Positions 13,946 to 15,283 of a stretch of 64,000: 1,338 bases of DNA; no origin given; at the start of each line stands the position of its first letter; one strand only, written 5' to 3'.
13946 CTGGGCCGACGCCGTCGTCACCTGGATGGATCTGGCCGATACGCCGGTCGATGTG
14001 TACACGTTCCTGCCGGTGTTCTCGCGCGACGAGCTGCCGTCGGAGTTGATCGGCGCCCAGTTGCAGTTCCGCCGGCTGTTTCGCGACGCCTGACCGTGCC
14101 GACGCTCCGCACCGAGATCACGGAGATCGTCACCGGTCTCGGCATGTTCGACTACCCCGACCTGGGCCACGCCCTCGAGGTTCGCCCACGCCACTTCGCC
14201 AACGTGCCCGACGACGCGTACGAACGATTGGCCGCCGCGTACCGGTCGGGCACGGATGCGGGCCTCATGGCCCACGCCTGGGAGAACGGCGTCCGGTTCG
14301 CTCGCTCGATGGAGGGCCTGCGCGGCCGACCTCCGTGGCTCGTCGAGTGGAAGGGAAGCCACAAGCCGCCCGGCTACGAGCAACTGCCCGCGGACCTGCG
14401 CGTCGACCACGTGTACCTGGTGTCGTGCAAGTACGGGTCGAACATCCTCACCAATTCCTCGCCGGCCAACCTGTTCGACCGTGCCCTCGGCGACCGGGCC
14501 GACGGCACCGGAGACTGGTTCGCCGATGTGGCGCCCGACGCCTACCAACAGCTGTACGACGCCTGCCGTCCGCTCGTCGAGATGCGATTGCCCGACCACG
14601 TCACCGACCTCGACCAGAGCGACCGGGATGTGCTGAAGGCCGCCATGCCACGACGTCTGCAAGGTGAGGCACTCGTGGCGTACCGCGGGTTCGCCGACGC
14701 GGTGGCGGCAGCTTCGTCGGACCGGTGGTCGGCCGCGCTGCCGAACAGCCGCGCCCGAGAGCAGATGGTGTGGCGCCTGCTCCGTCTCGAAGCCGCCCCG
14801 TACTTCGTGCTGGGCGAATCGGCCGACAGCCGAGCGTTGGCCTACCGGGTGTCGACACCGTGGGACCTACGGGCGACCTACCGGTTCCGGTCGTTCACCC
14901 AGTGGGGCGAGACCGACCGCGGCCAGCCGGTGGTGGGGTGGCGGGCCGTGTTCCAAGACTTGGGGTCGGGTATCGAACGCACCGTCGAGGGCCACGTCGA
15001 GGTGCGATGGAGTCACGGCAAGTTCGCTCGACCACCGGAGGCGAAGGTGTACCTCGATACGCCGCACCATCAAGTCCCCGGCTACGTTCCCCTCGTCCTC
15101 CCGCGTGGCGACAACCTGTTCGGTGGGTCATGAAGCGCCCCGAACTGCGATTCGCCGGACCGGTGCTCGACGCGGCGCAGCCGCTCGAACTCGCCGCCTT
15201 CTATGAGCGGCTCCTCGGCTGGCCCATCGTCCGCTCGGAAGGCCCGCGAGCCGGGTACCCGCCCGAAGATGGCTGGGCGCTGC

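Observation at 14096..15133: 345-aa unknown protein with a PD-x(n)-SCK-like signature: possible cognate nuclease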

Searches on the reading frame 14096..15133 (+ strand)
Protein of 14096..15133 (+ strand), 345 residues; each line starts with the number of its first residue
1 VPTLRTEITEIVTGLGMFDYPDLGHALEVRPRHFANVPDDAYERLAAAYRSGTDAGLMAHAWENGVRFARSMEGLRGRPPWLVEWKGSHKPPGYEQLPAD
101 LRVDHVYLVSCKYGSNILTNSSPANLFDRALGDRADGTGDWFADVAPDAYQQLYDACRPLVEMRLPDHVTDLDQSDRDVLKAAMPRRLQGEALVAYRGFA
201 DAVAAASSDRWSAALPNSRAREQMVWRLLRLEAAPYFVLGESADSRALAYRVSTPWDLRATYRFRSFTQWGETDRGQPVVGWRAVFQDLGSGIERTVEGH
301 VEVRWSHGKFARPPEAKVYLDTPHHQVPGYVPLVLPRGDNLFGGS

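Call 3: search_protein_families(library=pfam, proteins=[window:14096-15133:+], max_evalue=1)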
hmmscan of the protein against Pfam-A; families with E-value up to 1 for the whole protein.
window:14096-15133:+ (345 aa): 1 family
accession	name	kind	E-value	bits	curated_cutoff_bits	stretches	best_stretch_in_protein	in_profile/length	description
PF04046.21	PSP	-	0.15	12.2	19.6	1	79-97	21-39/46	PSP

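Call 4: search_protein_families(library=padloc, proteins=[window:14096-15133:+], max_evalue=1)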
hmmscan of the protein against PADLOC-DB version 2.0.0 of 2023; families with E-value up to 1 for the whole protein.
window:14096-15133:+ (345 aa): 1 family
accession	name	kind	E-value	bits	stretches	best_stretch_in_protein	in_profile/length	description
PDLC03456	REase_II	-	0.078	10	1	301-323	349-371/387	Type II restriction enzyme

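Call 5: search_protein_families(library=ncbifam, proteins=[window:14096-15133:+], max_evalue=1)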
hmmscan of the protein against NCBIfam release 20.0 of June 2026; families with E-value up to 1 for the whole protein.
window:14096-15133:+ (345 aa): 0 families

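Call 6: find_homologous_proteins(query=window:14096-15133:+, max_evalue=0.001)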
Query window:14096-15133:+ (345 aa): 3449 proteins with E <= 0.001 among 8000 candidates; the best 120 are listed.
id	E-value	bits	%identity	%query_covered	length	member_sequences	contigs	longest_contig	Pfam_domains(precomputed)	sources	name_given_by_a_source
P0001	1.5e-236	802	100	100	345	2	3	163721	-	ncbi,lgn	-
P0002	1.5e-170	585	75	99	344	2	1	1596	-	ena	-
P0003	7.4e-144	497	66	97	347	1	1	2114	-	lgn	-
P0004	2.5e-143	496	68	97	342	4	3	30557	-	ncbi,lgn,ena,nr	ncbi:MAG: hypothetical protein OEX97_02040 [Acidimicrobiia bacterium]|nr:hypothetical protein [Acidi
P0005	3.7e-143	495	64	99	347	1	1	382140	-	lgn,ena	-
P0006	3.8e-142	492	66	97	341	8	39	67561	-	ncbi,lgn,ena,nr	ncbi:MAG TPA: hypothetical protein VLT15_12855 [Acidimicrobiia bacterium]|nr:hypothetical protein [A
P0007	1.1e-141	490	66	97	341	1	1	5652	-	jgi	jgi:hypothetical protein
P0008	1.2e-141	490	66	97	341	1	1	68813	-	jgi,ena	-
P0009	1.4e-141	490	66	97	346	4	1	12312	-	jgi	jgi:hypothetical protein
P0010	2.3e-141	489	65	97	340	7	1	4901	-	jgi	jgi:hypothetical protein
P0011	7.9e-141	487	64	97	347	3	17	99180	-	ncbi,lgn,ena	-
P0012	1.9e-140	486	64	100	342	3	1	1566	-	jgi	jgi:hypothetical protein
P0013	2.9e-140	485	64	99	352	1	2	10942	-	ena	-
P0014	4.7e-140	485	66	97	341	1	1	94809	-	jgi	jgi:hypothetical protein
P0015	1.1e-139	484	66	97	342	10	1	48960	-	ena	-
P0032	2.2e-136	473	64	97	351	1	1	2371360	-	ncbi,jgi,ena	jgi:hypothetical protein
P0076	2.5e-127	443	61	98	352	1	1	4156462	-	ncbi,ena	-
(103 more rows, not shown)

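Call 7: search_solved_structures(query=window:14096-15133:+, max_evalue=10)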
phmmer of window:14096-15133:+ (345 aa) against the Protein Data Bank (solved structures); distinct sequences matched with E-value up to 10: 0.

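Call 9: find_encoding_contigs(protein=P0032, flank=6000, max_places=3)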
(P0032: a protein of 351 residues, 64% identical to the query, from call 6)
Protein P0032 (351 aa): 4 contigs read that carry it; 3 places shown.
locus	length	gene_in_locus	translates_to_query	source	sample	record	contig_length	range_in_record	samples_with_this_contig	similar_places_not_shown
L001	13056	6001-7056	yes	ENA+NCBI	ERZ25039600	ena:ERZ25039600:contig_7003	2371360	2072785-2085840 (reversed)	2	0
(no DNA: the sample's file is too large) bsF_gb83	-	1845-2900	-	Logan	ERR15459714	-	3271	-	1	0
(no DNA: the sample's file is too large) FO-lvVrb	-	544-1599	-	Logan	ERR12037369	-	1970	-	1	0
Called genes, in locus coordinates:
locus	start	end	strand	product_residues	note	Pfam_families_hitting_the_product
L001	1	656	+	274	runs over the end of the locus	PF09130:DUF1932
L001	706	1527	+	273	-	PF00800:PDT, PF01842:ACT (weak)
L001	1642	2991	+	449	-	PF01757:Acyl_transf_3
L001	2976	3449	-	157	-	PF20789:4HBT_3C (weak), PF03061:4HBT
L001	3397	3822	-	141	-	PF10604:Polyketide_cyc2 (weak), PF08327:AHSA1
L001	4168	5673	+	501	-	PF01555:N6_N4_Mtase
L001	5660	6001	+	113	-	-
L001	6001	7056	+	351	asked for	-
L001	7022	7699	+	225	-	-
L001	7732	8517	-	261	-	PF04784:DUF547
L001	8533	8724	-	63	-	-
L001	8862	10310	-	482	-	PF06965:Na_H_antiport_1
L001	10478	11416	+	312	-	PF01699:Na_Ca_ex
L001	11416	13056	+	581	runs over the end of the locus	PF14716:HHH_8, PF00633:HHH (faint), PF14520:HHH_5, PF14791:DNA_pol_B_thumb, PF02811:PHP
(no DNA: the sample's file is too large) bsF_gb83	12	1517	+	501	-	PF01555:N6_N4_Mtase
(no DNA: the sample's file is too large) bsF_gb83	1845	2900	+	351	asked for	-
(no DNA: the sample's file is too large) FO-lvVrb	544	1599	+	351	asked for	-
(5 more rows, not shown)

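Call 10: find_encoding_contigs(protein=P0076, flank=6000, max_places=3)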
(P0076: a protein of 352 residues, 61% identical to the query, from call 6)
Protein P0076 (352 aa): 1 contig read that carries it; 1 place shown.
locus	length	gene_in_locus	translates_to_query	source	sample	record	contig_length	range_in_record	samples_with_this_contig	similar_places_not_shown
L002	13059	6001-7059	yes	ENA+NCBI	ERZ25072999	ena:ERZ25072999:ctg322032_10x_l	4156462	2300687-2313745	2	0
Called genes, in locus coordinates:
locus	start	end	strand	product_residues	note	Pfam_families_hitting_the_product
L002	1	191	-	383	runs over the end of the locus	PF02608:Bmp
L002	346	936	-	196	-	PF02592:Vut_1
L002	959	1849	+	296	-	PF00800:PDT, PF01842:ACT (faint)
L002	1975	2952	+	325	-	PF13338:AbiEi_4, PF18741:MTES_1575 (faint)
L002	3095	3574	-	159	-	PF20789:4HBT_3C (weak), PF03061:4HBT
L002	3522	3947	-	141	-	PF08327:AHSA1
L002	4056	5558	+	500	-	PF01555:N6_N4_Mtase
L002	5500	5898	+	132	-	-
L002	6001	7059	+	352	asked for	-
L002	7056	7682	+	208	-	-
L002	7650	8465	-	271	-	PF27441:MutS_C (faint), PF04784:DUF547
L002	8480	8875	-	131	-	PF00578:AhpC-TSA (weak), PF13911:AhpC-TSA_2 (weak)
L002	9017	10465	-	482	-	PF06965:Na_H_antiport_1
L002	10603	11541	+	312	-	PF01699:Na_Ca_ex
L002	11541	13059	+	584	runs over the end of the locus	PF14716:HHH_8, PF11798:IMS_HHH (faint), PF14520:HHH_5, PF14791:DNA_pol_B_thumb, PF02811:PHP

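Call 19: search_solved_structures(query=A1, max_evalue=10, show_alignments=2)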
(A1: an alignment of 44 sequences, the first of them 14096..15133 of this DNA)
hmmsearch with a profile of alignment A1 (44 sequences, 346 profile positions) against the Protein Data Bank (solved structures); distinct sequences matched with E-value up to 10: 2.
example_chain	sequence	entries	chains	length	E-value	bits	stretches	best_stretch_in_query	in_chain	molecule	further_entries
6jjs_A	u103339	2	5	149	0.73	12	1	101-146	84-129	PhnH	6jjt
8a3t_J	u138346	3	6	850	1.1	11.3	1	167-257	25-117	Anaphase-promoting complex subunit CDC16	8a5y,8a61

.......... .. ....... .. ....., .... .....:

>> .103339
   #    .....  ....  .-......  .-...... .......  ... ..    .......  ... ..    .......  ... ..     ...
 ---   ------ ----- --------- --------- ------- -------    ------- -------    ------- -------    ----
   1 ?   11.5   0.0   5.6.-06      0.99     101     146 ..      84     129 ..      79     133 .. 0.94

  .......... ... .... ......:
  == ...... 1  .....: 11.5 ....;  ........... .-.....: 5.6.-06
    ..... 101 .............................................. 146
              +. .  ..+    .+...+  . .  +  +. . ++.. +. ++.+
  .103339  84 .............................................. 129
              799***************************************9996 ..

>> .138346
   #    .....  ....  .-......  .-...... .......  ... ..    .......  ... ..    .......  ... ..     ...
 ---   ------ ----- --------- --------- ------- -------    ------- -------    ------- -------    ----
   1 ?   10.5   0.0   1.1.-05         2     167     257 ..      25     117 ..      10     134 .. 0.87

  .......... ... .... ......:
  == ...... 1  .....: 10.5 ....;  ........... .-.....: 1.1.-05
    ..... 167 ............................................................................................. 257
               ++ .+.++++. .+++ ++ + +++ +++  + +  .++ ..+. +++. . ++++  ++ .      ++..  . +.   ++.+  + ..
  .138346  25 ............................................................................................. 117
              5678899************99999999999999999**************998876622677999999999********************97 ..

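Call 21: search_protein_families(library=phrogs, proteins=[window:14096-15133:+], max_evalue=1)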
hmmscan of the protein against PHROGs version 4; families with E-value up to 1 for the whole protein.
window:14096-15133:+ (345 aa): 1 family
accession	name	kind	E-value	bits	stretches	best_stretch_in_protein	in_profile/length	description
phrog_9426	-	unknown function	0.33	12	1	317-338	22-43/136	-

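Call 22: predict_structure(alignment_id=A1)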
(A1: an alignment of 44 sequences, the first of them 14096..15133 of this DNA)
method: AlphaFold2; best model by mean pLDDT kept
length: 345 residues; sequences in the alignment: 44
mean_pLDDT: 89.9   pTM: 0.86
mean pLDDT of the five models: 89.9, 89.6, 89.1, 79.0, 77.5
residues with pLDDT >= 90: 261; 70-90: 47; 50-70: 33; < 50: 4
segments of 3 or more residues with pLDDT < 50: none
pLDDT, mean of each block of 10 residues (from residue 1): 86 96 97 94 97 96 94 89 80 58 76 89 86 64 96 98 96 95 94 98 97 95 95 89 88 93 98 97 98 98 91 93 95 73 49
secondary structure, 60 per line:
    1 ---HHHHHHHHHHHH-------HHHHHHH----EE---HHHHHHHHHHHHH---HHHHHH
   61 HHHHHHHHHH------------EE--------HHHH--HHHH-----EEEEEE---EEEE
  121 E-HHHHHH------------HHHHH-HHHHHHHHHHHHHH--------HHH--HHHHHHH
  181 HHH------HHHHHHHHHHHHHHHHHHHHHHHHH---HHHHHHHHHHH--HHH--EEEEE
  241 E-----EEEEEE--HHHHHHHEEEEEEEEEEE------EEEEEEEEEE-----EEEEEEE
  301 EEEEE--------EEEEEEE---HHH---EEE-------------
elements in order: H4-15 H23-29 H39-51 H55-70 H93-96 H99-102 E108-113 E117-121 H123-128 H141-145 H147-160 H174-183 H190-214 H218-228 E236-241 E247-252 H255-261 E262-272 E279-288 E294-305 E314-320 E330-332

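Call 24: search_protein_representatives(protein=window:14096-15133:+)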
Query: 345 residues. Proteins with E-value up to 0.001 (for the whole library): 508; up to 1e-10: 345; up to 1e-30: 127. The best 150 are listed.
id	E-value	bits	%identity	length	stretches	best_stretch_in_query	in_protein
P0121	6.7e-101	354.3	52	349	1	1-333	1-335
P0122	2.2e-92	326.2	52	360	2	2-288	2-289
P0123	2.1e-89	316.4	49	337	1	1-333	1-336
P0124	3.1e-89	315.9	47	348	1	1-333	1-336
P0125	6.9e-89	314.7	50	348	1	2-333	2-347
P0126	4.0e-88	312.2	52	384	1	1-337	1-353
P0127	4.0e-88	312.2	47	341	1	1-335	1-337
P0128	6.8e-88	311.5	51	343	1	2-333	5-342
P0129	6.1e-87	308.3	48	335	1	1-333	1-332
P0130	1.9e-85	303.4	48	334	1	3-333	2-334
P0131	3.7e-84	299.2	46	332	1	1-332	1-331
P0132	4.9e-80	285.6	49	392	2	4-181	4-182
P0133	1.1e-79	284.4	44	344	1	1-332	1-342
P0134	1.3e-78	281.0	47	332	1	1-333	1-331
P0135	1.1e-77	277.9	43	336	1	4-333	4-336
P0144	1.0e-69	251.7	39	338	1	1-333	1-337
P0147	8.4e-68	245.4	39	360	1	1-332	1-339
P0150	2.2e-67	244.0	39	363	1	8-333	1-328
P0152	3.0e-65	237.0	39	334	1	5-333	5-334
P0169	4.0e-53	197.1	36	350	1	4-334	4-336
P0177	1.5e-50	188.6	36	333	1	3-332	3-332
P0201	8.3e-40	153.3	35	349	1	3-334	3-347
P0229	7.0e-35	137.1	35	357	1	4-333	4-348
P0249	4.3e-30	121.3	33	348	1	2-332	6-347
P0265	9.7e-28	113.6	28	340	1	4-331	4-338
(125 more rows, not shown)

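Call 30: fold_search(model_id=the predicted structure, library=pdb)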
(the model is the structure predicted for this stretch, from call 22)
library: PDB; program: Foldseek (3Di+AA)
matches with E <= 10: 341; with E <= 0.001: 0
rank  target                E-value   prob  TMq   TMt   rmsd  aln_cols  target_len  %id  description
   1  3o19                  2.0e-01  0.16  0.10  0.20  12.0       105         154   14  Structure-function analysis of human L-Prostaglandin D Synthase bound with fatty acid (released 2010-09-22)
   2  1ut4_B                3.3e-01  0.16  0.10  0.19   7.9        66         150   11  Structure of the conserved domain of ANAC, a member of the NAC family of transcription factors (released 2004-03-19)
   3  8xm1                  3.5e-01  0.07  0.18  0.17  15.8       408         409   11  Phytase mutant APPAmut4 (released 2024-07-03)
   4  1ut4_A                3.5e-01  0.06  0.08  0.15  12.1        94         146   10  Structure of the conserved domain of ANAC, a member of the NAC family of transcription factors (released 2004-03-19)
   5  3ecp_A                3.9e-01  0.03  0.08  0.06  17.4       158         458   14  Crystal Structure Of Tn5 Transposase Complexed With 5' Phosphorylated Transposon End DNA (released 2008-10-21)
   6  4orr                  4.1e-01  0.12  0.10  0.20  12.0       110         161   14  Threedimensional structure of the C65A mutant of Human lipocalin-type Prostaglandin D Synthase olo-form (released 2014-08-06)
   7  8f2r_J                4.6e-01  0.07  0.10  0.18  22.4       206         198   10  Human CCC complex (released 2023-05-24)
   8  4dm0_A                4.9e-01  0.04  0.08  0.07  17.3       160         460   14  TN5 transposase: 20MER OUTSIDE END 2 MN complex (released 2012-02-22)
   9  3iqb                  5.8e-01  0.04  0.13  0.18  14.3       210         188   10  Tt I75F/L144F H-NOX (released 2010-01-19)
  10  4ory_C                6.2e-01  0.11  0.11  0.20  12.1       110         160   13  Three-dimensional structure of the C65A-K59A double mutant of Human lipocalin-type Prostaglandin D Synthase holo, seco (released 2014-08-06)
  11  3swm_B                6.2e-01  0.06  0.09  0.18  10.2        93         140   10  The NAC domain of ANAC019 in complex with DNA, gold derivative (released 2012-04-11)
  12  4ory_F                6.9e-01  0.08  0.10  0.19  13.7       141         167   13  Three-dimensional structure of the C65A-K59A double mutant of Human lipocalin-type Prostaglandin D Synthase holo, seco (released 2014-08-06)
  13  9q23_X                7.3e-01  0.08  0.11  0.15  16.0       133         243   12  DX2-CX3-RAD51 structure in the intermediate state (released 2026-03-04)
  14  3lah_A                7.7e-01  0.04  0.12  0.18  15.2       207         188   10  Structural insights into the molecular mechanism of H-NOX activation (released 2010-03-16)
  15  1mus_A                7.7e-01  0.02  0.11  0.09  22.6       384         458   10  crystal structure of Tn5 transposase complexed with resolved outside end DNA (released 2002-09-27)
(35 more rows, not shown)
